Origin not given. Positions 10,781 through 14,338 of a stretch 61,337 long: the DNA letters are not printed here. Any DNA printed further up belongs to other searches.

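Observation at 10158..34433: ECF sigma factor, transmembrane Ser/Thr kinase and a 6.7k-aa secreted giant arranged as one co-directional unit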

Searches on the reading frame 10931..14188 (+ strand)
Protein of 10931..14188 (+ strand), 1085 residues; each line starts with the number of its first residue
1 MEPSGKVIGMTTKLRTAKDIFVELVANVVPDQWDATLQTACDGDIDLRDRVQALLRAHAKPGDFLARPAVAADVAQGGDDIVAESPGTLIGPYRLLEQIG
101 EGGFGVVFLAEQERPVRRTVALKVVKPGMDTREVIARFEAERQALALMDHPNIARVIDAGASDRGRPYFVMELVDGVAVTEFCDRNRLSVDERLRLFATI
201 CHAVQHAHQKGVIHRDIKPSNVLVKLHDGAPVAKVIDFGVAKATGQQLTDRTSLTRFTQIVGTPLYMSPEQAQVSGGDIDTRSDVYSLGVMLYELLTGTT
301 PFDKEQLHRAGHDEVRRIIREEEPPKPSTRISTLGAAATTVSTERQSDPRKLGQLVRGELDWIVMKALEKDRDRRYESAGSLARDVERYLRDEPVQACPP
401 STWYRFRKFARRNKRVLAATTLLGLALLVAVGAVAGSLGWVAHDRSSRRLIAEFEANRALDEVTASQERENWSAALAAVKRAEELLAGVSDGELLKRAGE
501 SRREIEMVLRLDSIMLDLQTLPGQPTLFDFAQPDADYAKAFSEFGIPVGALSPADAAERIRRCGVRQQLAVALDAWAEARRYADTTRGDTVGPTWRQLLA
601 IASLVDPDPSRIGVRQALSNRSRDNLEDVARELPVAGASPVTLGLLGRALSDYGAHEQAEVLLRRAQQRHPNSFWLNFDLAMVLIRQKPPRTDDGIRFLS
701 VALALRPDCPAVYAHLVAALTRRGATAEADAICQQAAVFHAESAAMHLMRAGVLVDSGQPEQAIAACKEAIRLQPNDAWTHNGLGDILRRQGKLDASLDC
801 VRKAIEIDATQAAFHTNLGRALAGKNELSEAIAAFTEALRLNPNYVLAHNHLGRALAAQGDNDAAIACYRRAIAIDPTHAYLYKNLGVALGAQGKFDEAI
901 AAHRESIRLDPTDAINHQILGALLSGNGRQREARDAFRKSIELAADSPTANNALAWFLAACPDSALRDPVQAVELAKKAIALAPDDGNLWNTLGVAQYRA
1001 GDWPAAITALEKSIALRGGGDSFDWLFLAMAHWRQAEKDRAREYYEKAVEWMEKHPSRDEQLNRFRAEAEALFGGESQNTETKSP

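Call 7: search_protein_families(library=pfam, proteins=[window:10931-14188:+], max_evalue=0.01)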
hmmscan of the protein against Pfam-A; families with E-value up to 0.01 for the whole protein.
window:10931-14188:+ (1085 aa): 28 families (the best 25 are shown)
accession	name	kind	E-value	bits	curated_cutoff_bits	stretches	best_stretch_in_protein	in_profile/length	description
PF00515.34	TPR_1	-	1.2e-52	174.1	27.8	5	847-879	2-34/34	Tetratricopeptide repeat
PF00069.31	Pkinase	-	3.9e-46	158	31.7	1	93-326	1-227/263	Protein kinase domain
PF07719.23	TPR_2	-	1.4e-45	150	27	6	847-879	2-34/34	Tetratricopeptide repeat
PF13414.12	TPR_11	-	1e-41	140.7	26.8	5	853-894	1-42/42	TPR repeat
PF13431.12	TPR_17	-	5e-39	129.7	24.4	4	868-901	1-34/34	Tetratricopeptide repeat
PF13181.12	TPR_8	-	3.2e-37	123.9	25.7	3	848-879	3-34/34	Tetratricopeptide repeat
PF07714.23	PK_Tyr_Ser-Thr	-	5.7e-31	108.2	23.1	1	95-326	3-228/258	Protein tyrosine and serine/threonine kinase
PF13424.12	TPR_12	-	1.6e-30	105.6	30.1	5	848-910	5-75/77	Tetratricopeptide repeat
PF14559.12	TPR_19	-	3e-30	104.8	25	3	826-882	5-61/68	Tetratricopeptide repeat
PF13428.12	TPR_14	-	1.6e-27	93.6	23.5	2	850-887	5-42/44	Tetratricopeptide repeat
PF13432.12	TPR_16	-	3e-25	88.7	32.7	4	817-879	2-64/65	Tetratricopeptide repeat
PF13374.12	TPR_10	-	2.6e-19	69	27.5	1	883-908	5-30/42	Tetratricopeptide repeat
PF23914.1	TPR_CcmH_CycH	-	1e-18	68.1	42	2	904-1013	40-147/158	Cytochrome c-type biogenesis protein H TPR domain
PF13176.12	TPR_7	-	1.6e-18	65.6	27.9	1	848-879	1-34/36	Tetratricopeptide repeat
PF13174.12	TPR_6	-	5e-12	46.1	26.3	0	852-878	6-32/33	Tetratricopeptide repeat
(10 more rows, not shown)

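Call 9: find_homologous_proteins(query=window:10931-14188:+, max_evalue=1e-20)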
Query window:10931-14188:+ (1085 aa): 8000 proteins with E <= 1e-20 among 8000 candidates; the best 120 are listed.
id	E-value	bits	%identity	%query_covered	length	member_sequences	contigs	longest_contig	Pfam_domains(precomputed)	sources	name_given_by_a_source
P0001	0.0e+0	2403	100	99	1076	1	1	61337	PF13431.13,PF23914.2,PF13414.13,PF13176.13,PF13428.13,PF13374.13,PF07721.21,PF14559.13,PF24575.2,PF07714.24,PF00069.32,PF13371.13,PF00515.35,PF22860.3,PF12895.14,PF13424.13,PF21033.5,PF13432.13,PF13429.13,PF13181.13,PF07719.24,PF13174.13,PF20308.5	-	-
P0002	0.0e+0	1376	46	92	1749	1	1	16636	PF03704.24,PF09976.16,PF25060.1,PF13414.13,PF10952.16,PF23558.2,PF13374.13,PF07721.21,PF24575.2,PF07714.24,PF02259.30,PF00069.32,PF00515.35,PF13424.13,PF14561.13,PF07719.24,PF13174.13,PF20308.5,PF25063.1,PF13744.13,PF13431.13,PF23914.2,PF07720.19,PF25058.2,PF13176.13,PF13428.13,PF25064.2,PF14559.13,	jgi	jgi:tetratricopeptide (TPR) repeat protein/serine/threonine protein kinase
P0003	0.0e+0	1365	46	92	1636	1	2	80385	PF03704.24,PF09976.16,PF25060.1,PF13414.13,PF12569.15,PF17169.10,PF13374.13,PF07721.21,PF24575.2,PF07714.24,PF02259.30,PF00069.32,PF00515.35,PF13424.13,PF13429.13,PF07719.24,PF13174.13,PF20308.5,PF25063.1,PF13431.13,PF23914.2,PF13176.13,PF13428.13,PF25064.2,PF14559.13,PF25575.1,PF13371.13,PF17874.8,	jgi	jgi:tetratricopeptide (TPR) repeat protein/serine/threonine protein kinase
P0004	0.0e+0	1321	64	86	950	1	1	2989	PF03704.24,PF13431.13,PF23914.2,PF13414.13,PF13176.13,PF13428.13,PF25064.2,PF13374.13,PF14559.13,PF24575.2,PF07714.24,PF00069.32,PF13371.13,PF00515.35,PF22860.3,PF12895.14,PF13424.13,PF21033.5,PF13432.13,PF13181.13,PF07719.24,PF01636.30,PF13174.13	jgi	jgi:serine/threonine-protein kinase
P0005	0.0e+0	1314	46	90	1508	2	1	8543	PF03704.24,PF09976.16,PF25060.1,PF13414.13,PF23558.2,PF12569.15,PF13374.13,PF07721.21,PF24575.2,PF07714.24,PF02259.30,PF00069.32,PF00515.35,PF13424.13,PF13429.13,PF14561.13,PF07719.24,PF13174.13,PF20308.5,PF25063.1,PF13431.13,PF23914.2,PF07720.19,PF25058.2,PF13176.13,PF13428.13,PF25064.2,PF14559.13,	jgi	jgi:tetratricopeptide (TPR) repeat protein/serine/threonine protein kinase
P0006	0.0e+0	1308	44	93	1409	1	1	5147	PF13414.13,PF04781.18,PF13281.13,PF13374.13,PF24575.2,PF07714.24,PF02259.30,PF00069.32,PF00515.35,PF13424.13,PF07719.24,PF13174.13,PF20308.5,PF25063.1,PF13431.13,PF23914.2,PF13176.13,PF13428.13,PF25064.2,PF14559.13,PF13371.13,PF03109.23,PF22860.3,PF12895.14,PF21033.5,PF13432.13,PF13181.13,PF01239.29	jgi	jgi:tetratricopeptide (TPR) repeat protein/serine/threonine protein kinase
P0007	0.0e+0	1291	47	95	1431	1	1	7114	PF03704.24,PF25060.1,PF13414.13,PF23558.2,PF01535.27,PF12569.15,PF17169.10,PF13374.13,PF07721.21,PF24575.2,PF07714.24,PF02259.30,PF00069.32,PF00515.35,PF13424.13,PF28559.1,PF14561.13,PF07719.24,PF13174.13,PF20308.5,PF25063.1,PF13431.13,PF23914.2,PF07720.19,PF13176.13,PF13428.13,PF25064.2,PF14559.13,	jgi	jgi:tetratricopeptide (TPR) repeat protein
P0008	0.0e+0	1249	47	95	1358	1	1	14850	PF03704.24,PF05843.21,PF13414.13,PF04781.18,PF13281.13,PF13374.13,PF07721.21,PF24575.2,PF07714.24,PF02259.30,PF00069.32,PF11846.15,PF00515.35,PF13424.13,PF14561.13,PF07719.24,PF13174.13,PF20308.5,PF25063.1,PF13431.13,PF23914.2,PF13176.13,PF13428.13,PF25064.2,PF14559.13,PF13371.13,PF22860.3,PF12895.1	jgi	jgi:eukaryotic-like serine/threonine-protein kinase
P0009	0.0e+0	1240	45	93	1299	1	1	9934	PF09976.16,PF13414.13,PF23558.2,PF12569.15,PF13374.13,PF07721.21,PF24575.2,PF07714.24,PF02259.30,PF00069.32,PF00515.35,PF13424.13,PF07719.24,PF13174.13,PF20308.5,PF25063.1,PF13431.13,PF23914.2,PF13176.13,PF13428.13,PF25064.2,PF14559.13,PF13371.13,PF03109.23,PF12895.14,PF21033.5,PF13432.13,PF13181.13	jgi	jgi:serine/threonine-protein kinase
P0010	0.0e+0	1226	46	92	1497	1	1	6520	PF03704.24,PF13431.13,PF23914.2,PF13414.13,PF13176.13,PF13428.13,PF13374.13,PF07721.21,PF14559.13,PF24575.2,PF07714.24,PF00069.32,PF00515.35,PF12895.14,PF13424.13,PF21033.5,PF13432.13,PF13429.13,PF13181.13,PF14561.13,PF07719.24,PF13174.13,PF20308.5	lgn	-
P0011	0.0e+0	1218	48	88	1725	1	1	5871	PF03704.24,PF13414.13,PF23558.2,PF12569.15,PF13374.13,PF07721.21,PF24575.2,PF07714.24,PF00069.32,PF00515.35,PF13424.13,PF13429.13,PF14561.13,PF07719.24,PF13174.13,PF20308.5,PF25063.1,PF13431.13,PF23914.2,PF13176.13,PF13428.13,PF25064.2,PF14559.13,PF13371.13,PF17874.8,PF03109.23,PF12895.14,PF21033.5,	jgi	jgi:serine/threonine-protein kinase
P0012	0.0e+0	1211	52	86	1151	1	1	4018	PF25060.1,PF13414.13,PF13281.13,PF13374.13,PF07721.21,PF24575.2,PF07714.24,PF02259.30,PF00069.32,PF00515.35,PF13424.13,PF07719.24,PF13174.13,PF20308.5,PF25063.1,PF13431.13,PF23914.2,PF13176.13,PF13428.13,PF14559.13,PF13371.13,PF12895.14,PF21033.5,PF13432.13,PF13181.13,PF01239.29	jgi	jgi:tetratricopeptide (TPR) repeat protein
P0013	0.0e+0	1188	48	91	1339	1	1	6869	PF03704.24,PF09976.16,PF13414.13,PF12688.14,PF13374.13,PF07721.21,PF24575.2,PF07714.24,PF02259.30,PF00069.32,PF00515.35,PF13424.13,PF07719.24,PF13174.13,PF20308.5,PF25063.1,PF13431.13,PF23914.2,PF13176.13,PF13428.13,PF25064.2,PF14559.13,PF13371.13,PF03109.23,PF12895.14,PF21033.5,PF13432.13,PF13181.1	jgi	jgi:tetratricopeptide (TPR) repeat protein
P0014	0.0e+0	1185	49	92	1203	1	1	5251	PF03704.24,PF09976.16,PF13414.13,PF01535.27,PF12569.15,PF17169.10,PF12688.14,PF08238.19,PF13374.13,PF02064.22,PF07721.21,PF24575.2,PF07714.24,PF02259.30,PF00069.32,PF11846.15,PF00515.35,PF13424.13,PF13429.13,PF07719.24,PF01636.30,PF13174.13,PF20308.5,PF13431.13,PF23914.2,PF25058.2,PF13176.13,PF13428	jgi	-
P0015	0.0e+0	1175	46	89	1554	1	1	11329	PF03704.24,PF13414.13,PF12569.15,PF13374.13,PF07721.21,PF24575.2,PF07714.24,PF02259.30,PF00069.32,PF00515.35,PF13424.13,PF14561.13,PF07719.24,PF13174.13,PF20308.5,PF25063.1,PF13431.13,PF23914.2,PF13176.13,PF13428.13,PF25064.2,PF14559.13,PF13371.13,PF03109.23,PF12895.14,PF21033.5,PF13432.13,PF13181.1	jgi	-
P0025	0.0e+0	1122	47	97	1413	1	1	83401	PF03704.24,PF13414.13,PF13374.13,PF24575.2,PF07714.24,PF02259.30,PF00069.32,PF00515.35,PF13424.13,PF07719.24,PF13174.13,PF20308.5,PF25063.1,PF13431.13,PF23914.2,PF13176.13,PF13428.13,PF14559.13,PF13371.13,PF03109.23,PF12895.14,PF21033.5,PF13432.13,PF13181.13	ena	-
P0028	0.0e+0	1115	50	97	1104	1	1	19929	PF13414.13,PF10952.16,PF13374.13,PF24575.2,PF07714.24,PF02259.30,PF00069.32,PF00515.35,PF13424.13,PF13429.13,PF07719.24,PF01636.30,PF13174.13,PF20308.5,PF13431.13,PF23914.2,PF13176.13,PF13428.13,PF14559.13,PF13371.13,PF03109.23,PF12895.14,PF21033.5,PF13432.13,PF13181.13,PF01239.29,PF10373.16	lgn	-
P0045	0.0e+0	1085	44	96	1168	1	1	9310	PF03704.24,PF13414.13,PF13374.13,PF24575.2,PF07714.24,PF00069.32,PF00515.35,PF13424.13,PF07719.24,PF13174.13,PF20308.5,PF13431.13,PF23914.2,PF13176.13,PF13428.13,PF25064.2,PF14559.13,PF13371.13,PF17874.8,PF03109.23,PF22860.3,PF12895.14,PF21033.5,PF13432.13,PF13181.13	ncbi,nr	ncbi:MAG: tetratricopeptide repeat protein [Planctomycetia bacterium]|nr:tetratricopeptide repeat pr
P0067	0.0e+0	1055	49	98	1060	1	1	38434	PF03704.24,PF13431.13,PF23914.2,PF13414.13,PF13176.13,PF13428.13,PF13374.13,PF07721.21,PF14559.13,PF24575.2,PF07714.24,PF00069.32,PF13371.13,PF00515.35,PF03109.23,PF12895.14,PF13424.13,PF21033.5,PF13432.13,PF13181.13,PF07719.24,PF13174.13,PF10373.16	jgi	jgi:serine/threonine-protein kinase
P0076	0.0e+0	1047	50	97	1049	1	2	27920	PF13431.13,PF23914.2,PF13414.13,PF13176.13,PF13428.13,PF13374.13,PF07721.21,PF14559.13,PF06293.21,PF24575.2,PF07714.24,PF00069.32,PF13371.13,PF17874.8,PF00515.35,PF03109.23,PF12895.14,PF13424.13,PF21033.5,PF13432.13,PF13181.13,PF07719.24,PF13174.13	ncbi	-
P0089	0.0e+0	1033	51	97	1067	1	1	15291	PF03704.24,PF13431.13,PF23914.2,PF13414.13,PF13176.13,PF13428.13,PF13374.13,PF14559.13,PF24575.2,PF07714.24,PF00069.32,PF13371.13,PF00515.35,PF03109.23,PF12895.14,PF13424.13,PF21033.5,PF13432.13,PF13181.13,PF07719.24,PF13174.13,PF20308.5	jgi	jgi:eukaryotic-like serine/threonine-protein kinase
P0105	0.0e+0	1020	50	98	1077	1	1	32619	PF13431.13,PF23914.2,PF13414.13,PF13176.13,PF13428.13,PF17667.8,PF13374.13,PF14559.13,PF24575.2,PF07714.24,PF00069.32,PF13371.13,PF00515.35,PF03109.23,PF12895.14,PF13424.13,PF21033.5,PF13432.13,PF13429.13,PF13181.13,PF07719.24,PF13174.13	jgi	jgi:tetratricopeptide (TPR) repeat protein/serine/threonine protein kinase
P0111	0.0e+0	1018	52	91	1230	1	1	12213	PF13431.13,PF23914.2,PF07720.19,PF13414.13,PF13176.13,PF13428.13,PF13374.13,PF07721.21,PF14559.13,PF24575.2,PF07714.24,PF00069.32,PF13371.13,PF17874.8,PF00515.35,PF12895.14,PF13424.13,PF21033.5,PF13432.13,PF13181.13,PF07719.24,PF13174.13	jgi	jgi:serine/threonine-protein kinase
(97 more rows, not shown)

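Call 10: search_protein_families(library=ncbifam, proteins=[window:10931-14188:+], max_evalue=0.001)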
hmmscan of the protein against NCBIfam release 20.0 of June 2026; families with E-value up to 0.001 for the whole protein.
window:10931-14188:+ (1085 aa): 44 families (the best 25 are shown)
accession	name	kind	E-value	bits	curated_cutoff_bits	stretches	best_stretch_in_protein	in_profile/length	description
NF033483.0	PknB_PASTA_kin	equivalog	8.7e-74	249.5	450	1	91-397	7-276/563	Stk1 family PASTA domain-containing Ser/Thr kinase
NF047741.1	antiphage_MADS6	equivalog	5.1e-45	154.1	460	2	186-312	294-414/612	methylation-associated defense system protein kinase MAD6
NF052427.1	StpK7MSMEG_1200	equivalog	1.9e-43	148.8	900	1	88-454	4-332/601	serine/threonine protein kinase StpK7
TIGR02917.1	PEP_TPR_lipo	equivalog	2e-39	135.2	312.2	3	644-884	299-537/899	XrtA/PEP-CTERM system TPR-repeat protein PrsT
NF040959.1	MamA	equivalog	5.7e-38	130.4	200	4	722-875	49-202/204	magnetosome protein MamA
TIGR03903.1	TOMM_kin_cyc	equivalog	1e-37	129.6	705.75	1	118-300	4-187/1267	TOMM system kinase/cyclase fusion protein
NF009651.0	PRK13184.1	equivalog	4.2e-33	114.4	839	1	90-310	1-239/932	serine/threonine-protein kinase PknD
NF053615.1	SerThrKinAfsKStmc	equivalog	5.2e-27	94.8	1300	1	89-303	11-214/809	protein serine/threonine kinase AfsK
TIGR02521.1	type_IV_pilW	equivalog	1.7e-25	90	154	3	810-904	29-123/234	type IV pilus biogenesis/stability protein PilW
NF038150.1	lanthi_synth_IV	equivalog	6.2e-23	81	650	1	80-357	181-454/851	class IV lanthionine synthetase LanL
NF052415.1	T3SS_chap_SctY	equivalog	8.9e-23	80.8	70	3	969-1050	22-105/106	type III secretion apparatus assembly chaperone SctY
NF033442.0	BREX_PglW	equivalog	2.8e-22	78.3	990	2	186-304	307-430/1391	BREX system serine/threonine kinase PglW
NF043056.1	T4SS_LegK1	equivalog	5.4e-19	68.1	550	1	98-295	78-283/516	Dot/Icm T4SS effector kinase LegK1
TIGR00540.1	TPR_hemY_coli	hypoth_equivalog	1.3e-17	63.7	142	3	957-1048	296-385/385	heme biosynthesis-associated TPR protein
NF033920.0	C39_PA2778_fam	equivalog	1.1e-16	61.1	150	2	825-910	169-254/255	PA2778 family cysteine peptidase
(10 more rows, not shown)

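Call 16: find_encoding_contigs(protein=P0025, flank=10000, max_places=3)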
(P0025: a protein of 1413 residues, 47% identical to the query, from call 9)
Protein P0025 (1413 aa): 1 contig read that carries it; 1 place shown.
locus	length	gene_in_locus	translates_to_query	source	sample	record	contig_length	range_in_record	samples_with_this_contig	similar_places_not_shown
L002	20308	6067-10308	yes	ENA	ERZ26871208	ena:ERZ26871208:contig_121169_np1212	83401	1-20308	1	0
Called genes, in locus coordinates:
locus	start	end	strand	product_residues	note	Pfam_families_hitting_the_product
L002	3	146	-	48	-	?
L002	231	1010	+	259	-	-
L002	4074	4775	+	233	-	-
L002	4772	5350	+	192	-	-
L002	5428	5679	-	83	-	-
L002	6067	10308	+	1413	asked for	PF00069:Pkinase, PF07714:PK_Tyr_Ser-Thr, PF13414:TPR_11, PF13414:TPR_11, PF13432:TPR_16, PF13414:TPR_11, PF00515:TPR_1, PF07719:TPR_2, +35 more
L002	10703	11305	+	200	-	PF07638:Sigma70_ECF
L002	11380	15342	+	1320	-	PF00069:Pkinase, PF07714:PK_Tyr_Ser-Thr, PF03109:ABC1 (weak), PF13371:TPR_9 (weak), PF13424:TPR_12 (weak), PF00515:TPR_1 (weak), PF13432:TPR_16, PF13432:TPR_16, +30 more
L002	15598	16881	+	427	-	-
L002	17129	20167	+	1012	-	-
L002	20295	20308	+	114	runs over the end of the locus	-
